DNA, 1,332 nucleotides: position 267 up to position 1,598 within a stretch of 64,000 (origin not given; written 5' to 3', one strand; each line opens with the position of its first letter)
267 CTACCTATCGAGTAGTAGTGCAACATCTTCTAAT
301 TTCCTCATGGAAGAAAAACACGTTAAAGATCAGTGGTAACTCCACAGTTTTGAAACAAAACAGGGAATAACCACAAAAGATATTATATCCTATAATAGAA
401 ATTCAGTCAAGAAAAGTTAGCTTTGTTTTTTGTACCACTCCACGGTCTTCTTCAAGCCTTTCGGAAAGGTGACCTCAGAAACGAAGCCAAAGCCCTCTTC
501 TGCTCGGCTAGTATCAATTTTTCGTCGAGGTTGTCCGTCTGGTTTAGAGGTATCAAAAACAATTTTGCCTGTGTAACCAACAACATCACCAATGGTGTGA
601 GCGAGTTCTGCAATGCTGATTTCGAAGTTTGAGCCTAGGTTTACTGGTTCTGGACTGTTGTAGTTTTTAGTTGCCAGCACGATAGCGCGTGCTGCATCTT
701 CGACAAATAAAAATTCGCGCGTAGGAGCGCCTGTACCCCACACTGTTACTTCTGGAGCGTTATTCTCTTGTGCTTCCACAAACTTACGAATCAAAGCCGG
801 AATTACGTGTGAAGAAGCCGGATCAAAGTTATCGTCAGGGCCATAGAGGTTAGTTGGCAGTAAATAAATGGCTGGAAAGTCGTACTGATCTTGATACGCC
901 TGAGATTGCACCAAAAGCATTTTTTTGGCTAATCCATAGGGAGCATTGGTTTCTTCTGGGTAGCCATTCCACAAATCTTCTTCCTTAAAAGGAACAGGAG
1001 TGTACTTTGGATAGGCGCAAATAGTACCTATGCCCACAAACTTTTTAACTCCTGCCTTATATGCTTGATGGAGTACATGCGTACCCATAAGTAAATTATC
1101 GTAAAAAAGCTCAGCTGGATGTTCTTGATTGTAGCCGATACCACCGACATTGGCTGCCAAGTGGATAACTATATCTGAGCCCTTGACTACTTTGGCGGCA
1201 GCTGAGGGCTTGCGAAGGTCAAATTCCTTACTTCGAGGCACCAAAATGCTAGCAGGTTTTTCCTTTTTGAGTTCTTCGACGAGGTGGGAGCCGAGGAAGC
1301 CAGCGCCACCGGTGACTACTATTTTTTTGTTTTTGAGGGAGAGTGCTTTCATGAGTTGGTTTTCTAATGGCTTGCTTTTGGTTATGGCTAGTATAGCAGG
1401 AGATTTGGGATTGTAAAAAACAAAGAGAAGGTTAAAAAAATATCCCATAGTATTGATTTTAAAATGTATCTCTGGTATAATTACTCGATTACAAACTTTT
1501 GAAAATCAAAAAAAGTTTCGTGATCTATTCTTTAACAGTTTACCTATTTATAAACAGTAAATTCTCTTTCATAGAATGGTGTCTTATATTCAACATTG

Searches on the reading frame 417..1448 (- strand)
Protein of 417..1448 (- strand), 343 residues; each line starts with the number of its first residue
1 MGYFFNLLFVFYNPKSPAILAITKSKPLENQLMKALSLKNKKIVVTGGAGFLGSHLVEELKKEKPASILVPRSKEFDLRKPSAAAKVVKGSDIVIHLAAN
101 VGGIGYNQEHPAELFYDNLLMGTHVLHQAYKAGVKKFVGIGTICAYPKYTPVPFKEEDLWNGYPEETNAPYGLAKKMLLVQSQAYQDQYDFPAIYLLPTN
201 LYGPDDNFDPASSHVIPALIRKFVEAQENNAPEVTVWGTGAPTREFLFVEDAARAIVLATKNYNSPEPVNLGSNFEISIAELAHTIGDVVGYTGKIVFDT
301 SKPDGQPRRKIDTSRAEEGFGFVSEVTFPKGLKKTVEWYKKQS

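Call 3: search_protein_families(library=pfam, proteins=[window:417-1448:-], max_evalue=0.01)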
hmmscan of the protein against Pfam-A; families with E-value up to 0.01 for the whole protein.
window:417-1448:- (343 aa): 7 families
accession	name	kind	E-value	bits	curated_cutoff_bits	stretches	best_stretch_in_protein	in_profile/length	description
PF01370.27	Epimerase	-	2.7e-56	191.1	20.9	1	43-272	1-240/240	NAD dependent epimerase/dehydratase family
PF16363.11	GDP_Man_Dehyd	-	3e-24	86.5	27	2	76-335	59-332/332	GDP-mannose 4,6 dehydratase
PF01073.25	3Beta_HSD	-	1.8e-10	40.8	22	1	75-267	51-236/280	3-beta hydroxysteroid dehydrogenase/isomerase family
PF02719.21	Polysacc_synt_2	-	1.3e-07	31.6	20.2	0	43-79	1-37/293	Polysaccharide biosynthesis protein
PF04321.23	RmlD_sub_bind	-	4.5e-06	26.4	27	1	42-99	2-60/287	RmlD substrate binding domain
PF13460.12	NAD_binding_10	-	1.4e-05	25.5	27.2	1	75-157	45-115/184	NAD(P)H-binding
PF07993.18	NAD_binding_4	-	0.00014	21.5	20.1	1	45-68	1-26/258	Male sterility protein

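Call 77: search_protein_families(library=ncbifam, proteins=[window:417-1448:-], max_evalue=0.000001)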
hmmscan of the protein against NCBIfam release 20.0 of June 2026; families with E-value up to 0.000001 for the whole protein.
window:417-1448:- (343 aa): 13 families
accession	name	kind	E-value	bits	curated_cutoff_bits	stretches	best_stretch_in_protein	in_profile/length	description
NF047922.1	GDPFucSynFcl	equivalog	8.5e-90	301.3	500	1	39-341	1-303/308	GDP-L-fucose synthase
TIGR04180.1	EDH_00030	hypoth_equivalog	4.2e-29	101.6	475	1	77-301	57-267/297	NAD-dependent 4,6-dehydratase LegB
TIGR01181.1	dTDP_gluc_dehyt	equivalog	1.9e-26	92.9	365.1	1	88-342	69-314/321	dTDP-glucose 4,6-dehydratase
TIGR01179.1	galE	equivalog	6.7e-20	71.2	262.3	1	91-341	71-327/332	UDP-glucose 4-epimerase GalE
NF007490.0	PRK10084.1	subfamily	2.5e-17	62.9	649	1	168-341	164-336/361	dTDP-glucose 4,6-dehydratase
NF007582.0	PRK10217.1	equivalog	1.1e-15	57.6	698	1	161-340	150-332/355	dTDP-glucose 4,6-dehydratase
NF011728.1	PRK15181.1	equivalog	2.5e-12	46.5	760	1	77-290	77-282/348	Vi polysaccharide biosynthesis UDP-N-acetylglucosaminuronic acid C-4 epimerase TviC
NF042422.1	oxyalk_red_OleD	equivalog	1.3e-11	44.5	580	1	42-263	2-218/329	2-alkyl-3-oxoalkanoate reductase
TIGR02197.1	heptose_epim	equivalog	1.5e-09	37.5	274.6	0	43-70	1-28/316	ADP-glyceromanno-heptose 6-epimerase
TIGR03466.1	HpnA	hypoth_equivalog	8.1e-09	34.8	367.65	0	42-206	2-175/327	hopanoid-associated sugar epimerase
TIGR01777.1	yfcH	hypoth_equivalog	1.5e-07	31.3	207.35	0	43-158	1-128/292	TIGR01777 family oxidoreductase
NF007956.0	PRK10675.1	subfamily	6e-07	28.9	394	0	88-189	69-170/338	UDP-glucose 4-epimerase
TIGR01214.1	rmlD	equivalog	6.3e-07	28.8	224.05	1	42-134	1-93/285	dTDP-4-dehydrorhamnose reductase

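Call 86: find_encoding_contigs(protein=window:417-1448:-, flank=10000, max_places=1)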
Protein window:417-1448:- (343 aa): 18 contigs read that carry it; 1 place shown.
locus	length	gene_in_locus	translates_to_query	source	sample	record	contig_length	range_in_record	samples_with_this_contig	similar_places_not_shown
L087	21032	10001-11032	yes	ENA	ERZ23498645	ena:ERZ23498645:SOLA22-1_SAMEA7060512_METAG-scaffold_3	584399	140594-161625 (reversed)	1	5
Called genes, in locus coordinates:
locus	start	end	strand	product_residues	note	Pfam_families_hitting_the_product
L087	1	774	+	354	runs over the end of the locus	PF13439:Glyco_transf_4, PF00534:Glycos_transf_1, PF13692:Glyco_trans_1_4, PF20706:GT4-conflict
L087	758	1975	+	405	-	-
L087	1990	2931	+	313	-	PF01073:3Beta_HSD, PF01370:Epimerase, PF02719:Polysacc_synt_2, PF04321:RmlD_sub_bind, PF13460:NAD_binding_10, PF16363:GDP_Man_Dehyd, PF07993:NAD_binding_4 (weak)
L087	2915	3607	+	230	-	PF00535:Glycos_transf_2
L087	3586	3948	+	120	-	PF10066:DUF2304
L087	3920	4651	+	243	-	PF00535:Glycos_transf_2, PF10111:Glyco_tranf_2_2 (weak), PF13641:Glyco_tranf_2_3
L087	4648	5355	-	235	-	-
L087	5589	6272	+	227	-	-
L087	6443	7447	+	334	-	-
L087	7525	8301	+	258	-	PF13641:Glyco_tranf_2_3, PF00535:Glycos_transf_2, PF10111:Glyco_tranf_2_2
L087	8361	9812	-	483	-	-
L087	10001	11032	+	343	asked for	PF01370:Epimerase, PF02719:Polysacc_synt_2 (faint), PF04321:RmlD_sub_bind (weak), PF13460:NAD_binding_10 (faint), PF01073:3Beta_HSD (weak), PF16363:GDP_Man_Dehyd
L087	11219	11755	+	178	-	-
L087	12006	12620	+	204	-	-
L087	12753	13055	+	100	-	-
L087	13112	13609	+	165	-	-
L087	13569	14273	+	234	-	PF03848:TehB, PF13489:Methyltransf_23, PF13847:Methyltransf_31 (weak), PF08241:Methyltransf_11, PF08242:Methyltransf_12, PF13649:Methyltransf_25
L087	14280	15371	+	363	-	PF20706:GT4-conflict, PF00534:Glycos_transf_1, PF13692:Glyco_trans_1_4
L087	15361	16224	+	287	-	PF05575:V_cholerae_RfbT (faint), PF05050:Methyltransf_21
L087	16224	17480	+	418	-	PF01943:Polysacc_synt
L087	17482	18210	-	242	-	PF00005:ABC_tran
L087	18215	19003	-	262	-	PF01061:ABC2_membrane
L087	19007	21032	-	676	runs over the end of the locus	-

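Call 87: search_protein_families(library=pfam, proteins=[L087:19007-21031:-, L087:11219-11755:+, L087:12006-12620:+, L087:12753-13055:+, L087:13112-13609:+, L087:14280-15371:+, L087:15361-16224:+, L087:16224-17480:+, L087:17482-18210:-, L087:18215-19003:-], max_evalue=0.01)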
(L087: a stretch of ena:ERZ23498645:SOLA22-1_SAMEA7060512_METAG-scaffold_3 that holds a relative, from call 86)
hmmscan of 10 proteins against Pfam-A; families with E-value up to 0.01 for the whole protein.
L087:19007-21031:- (674 aa): 1 family
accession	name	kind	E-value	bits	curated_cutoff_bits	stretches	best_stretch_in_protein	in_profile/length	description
PF13231.12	PMT_2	-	0.0066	17.1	26.1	1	123-227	31-133/160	Dolichyl-phosphate-mannose-protein mannosyltransferase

L087:11219-11755:+ (178 aa): 0 families

L087:12006-12620:+ (204 aa): 0 families

L087:12753-13055:+ (100 aa): 0 families

L087:13112-13609:+ (165 aa): 0 families

L087:14280-15371:+ (363 aa): 3 families
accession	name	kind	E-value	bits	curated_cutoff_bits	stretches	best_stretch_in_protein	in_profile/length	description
PF00534.26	Glycos_transf_1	-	6.3e-37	127.2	26.4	1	181-344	7-171/172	Glycosyl transferases group 1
PF13692.12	Glyco_trans_1_4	-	4.3e-26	92.3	27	1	191-331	3-142/142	Glycosyl transferases group 1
PF20706.3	GT4-conflict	-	2.5e-13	50.2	26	1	170-303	177-320/385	Family 4 Glycosyltransferase in conflict systems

L087:15361-16224:+ (287 aa): 5 families
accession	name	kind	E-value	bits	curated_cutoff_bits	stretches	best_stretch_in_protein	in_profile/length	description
PF05050.19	Methyltransf_21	-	5.1e-22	79.2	22.7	1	88-246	1-172/173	Methyltransferase FkbM domain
PF05575.17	V_cholerae_RfbT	-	1.7e-05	24.7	27.9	1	52-204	48-208/286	Vibrio cholerae RfbT protein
PF02475.24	TRM5-TYW2_MTfase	-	0.0002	21.8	28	1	77-137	31-91/164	TRM5/TYW2 methyltransferase domain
PF05175.20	MTS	-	0.003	17.7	23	1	73-146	20-95/170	Methyltransferase small domain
PF08123.19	DOT1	-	0.0034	17.4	23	0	77-121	36-81/205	Histone methylation protein DOT1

L087:16224-17480:+ (418 aa): 1 family
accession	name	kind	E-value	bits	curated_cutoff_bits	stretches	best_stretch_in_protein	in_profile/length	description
PF01943.22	Polysacc_synt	-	8.4e-13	48.8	28.2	2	11-282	3-272/274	Polysaccharide biosynthesis protein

L087:17482-18210:- (242 aa): 9 families
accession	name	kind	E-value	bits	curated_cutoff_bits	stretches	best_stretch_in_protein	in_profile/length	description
PF00005.33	ABC_tran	-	1.1e-21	78.3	25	1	44-174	2-135/137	ABC transporter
PF02463.25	SMC_N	-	0.00022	21.1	40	0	154-214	147-205/220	RecF/RecN/SMC N terminal domain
PF13555.12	AAA_29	-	0.00051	20.2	27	1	43-70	12-39/61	P-loop containing region of AAA domain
PF13476.12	AAA_23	-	0.00062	20.9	27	1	45-74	12-40/201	AAA domain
PF13304.12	AAA_21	-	0.00067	20.3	27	1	57-74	3-20/304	AAA domain, putative AbiEii toxin, Type IV TA system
PF01926.29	MMR_HSR1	-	0.0016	18.9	21.9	1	55-91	1-36/113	50S ribosome-binding GTPase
PF03193.22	RsgA_GTPase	-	0.0024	18.2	30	1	51-85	105-138/174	RsgA GTPase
PF13175.12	AAA_15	-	0.003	17.6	32.1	1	48-109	17-55/374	AAA ATPase domain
PF00350.29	Dynamin_N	-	0.0041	17.6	27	1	56-141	1-72/168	Dynamin family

L087:18215-19003:- (262 aa): 1 family
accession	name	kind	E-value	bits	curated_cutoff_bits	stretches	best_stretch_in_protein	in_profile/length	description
PF01061.29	ABC2_membrane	-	7.6e-20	71.8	26.9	1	18-224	3-211/211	ABC-2 type transporter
